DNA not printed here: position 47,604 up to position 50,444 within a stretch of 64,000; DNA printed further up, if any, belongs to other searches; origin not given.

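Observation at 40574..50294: Two paralogous transhydroxylase-like molybdoenzyme pairs in one locus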

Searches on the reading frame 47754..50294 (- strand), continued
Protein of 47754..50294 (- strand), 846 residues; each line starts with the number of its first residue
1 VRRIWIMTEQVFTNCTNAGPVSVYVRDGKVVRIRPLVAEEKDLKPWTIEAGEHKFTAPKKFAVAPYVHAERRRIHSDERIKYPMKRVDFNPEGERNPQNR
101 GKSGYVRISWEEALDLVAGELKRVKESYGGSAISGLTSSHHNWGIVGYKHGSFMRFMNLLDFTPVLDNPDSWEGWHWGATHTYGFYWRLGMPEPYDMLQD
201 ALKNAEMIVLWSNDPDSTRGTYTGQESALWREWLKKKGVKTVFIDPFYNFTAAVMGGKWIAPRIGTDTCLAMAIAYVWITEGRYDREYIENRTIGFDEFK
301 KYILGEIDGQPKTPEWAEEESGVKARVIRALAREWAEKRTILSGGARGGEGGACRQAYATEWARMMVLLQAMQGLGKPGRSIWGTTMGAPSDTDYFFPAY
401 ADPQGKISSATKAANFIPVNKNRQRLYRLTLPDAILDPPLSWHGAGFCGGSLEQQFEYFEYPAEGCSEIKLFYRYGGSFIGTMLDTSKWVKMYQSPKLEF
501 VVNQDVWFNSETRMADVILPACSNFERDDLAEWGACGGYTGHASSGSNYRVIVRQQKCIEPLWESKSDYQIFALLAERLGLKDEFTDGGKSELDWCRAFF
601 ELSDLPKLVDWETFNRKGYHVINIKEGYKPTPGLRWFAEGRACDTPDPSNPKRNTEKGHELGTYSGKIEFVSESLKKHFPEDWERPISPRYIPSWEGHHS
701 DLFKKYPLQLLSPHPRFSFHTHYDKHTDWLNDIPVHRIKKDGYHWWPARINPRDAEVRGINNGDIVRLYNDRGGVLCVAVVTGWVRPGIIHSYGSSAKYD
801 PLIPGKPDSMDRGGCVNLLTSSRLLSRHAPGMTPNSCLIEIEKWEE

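Call 94: find_related_loci(query=window:47754-50276:-, collection=metagenome_contigs, flank=10000)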
Query window:47754-50276:- (840 aa) in metagenome_contigs; peptide patterns used: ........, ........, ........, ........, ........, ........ (x = any residue, [..] = any of these).
600 stretches matched a pattern (row limit reached: there are more); 524 encode a relative of the query (tblastn E <= 1e-3); the best 80 are kept; 80 distinct loci.
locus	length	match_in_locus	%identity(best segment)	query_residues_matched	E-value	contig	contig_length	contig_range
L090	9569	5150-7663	80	1-839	0e+0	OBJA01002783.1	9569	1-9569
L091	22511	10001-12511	80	1-839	0e+0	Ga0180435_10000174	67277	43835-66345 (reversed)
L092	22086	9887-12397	79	1-839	0e+0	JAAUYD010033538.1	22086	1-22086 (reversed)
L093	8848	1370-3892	79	1-839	0e+0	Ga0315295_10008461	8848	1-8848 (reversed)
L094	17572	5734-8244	79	1-839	0e+0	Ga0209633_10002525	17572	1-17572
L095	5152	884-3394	78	1-839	0e+0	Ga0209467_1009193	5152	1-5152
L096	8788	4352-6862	78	1-839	0e+0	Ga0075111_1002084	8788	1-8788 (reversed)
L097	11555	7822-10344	78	1-839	0e+0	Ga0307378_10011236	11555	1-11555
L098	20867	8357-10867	77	1-839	0e+0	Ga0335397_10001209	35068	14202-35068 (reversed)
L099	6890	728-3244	77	1-839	0e+0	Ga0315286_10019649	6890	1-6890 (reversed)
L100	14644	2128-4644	77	1-839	0e+0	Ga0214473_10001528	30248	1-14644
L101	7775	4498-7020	75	1-839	0e+0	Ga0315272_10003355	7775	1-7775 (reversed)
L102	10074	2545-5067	76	1-839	0e+0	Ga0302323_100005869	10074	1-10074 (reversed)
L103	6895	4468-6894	78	1-811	0e+0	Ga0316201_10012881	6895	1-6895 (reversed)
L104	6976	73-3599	75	1-839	0e+0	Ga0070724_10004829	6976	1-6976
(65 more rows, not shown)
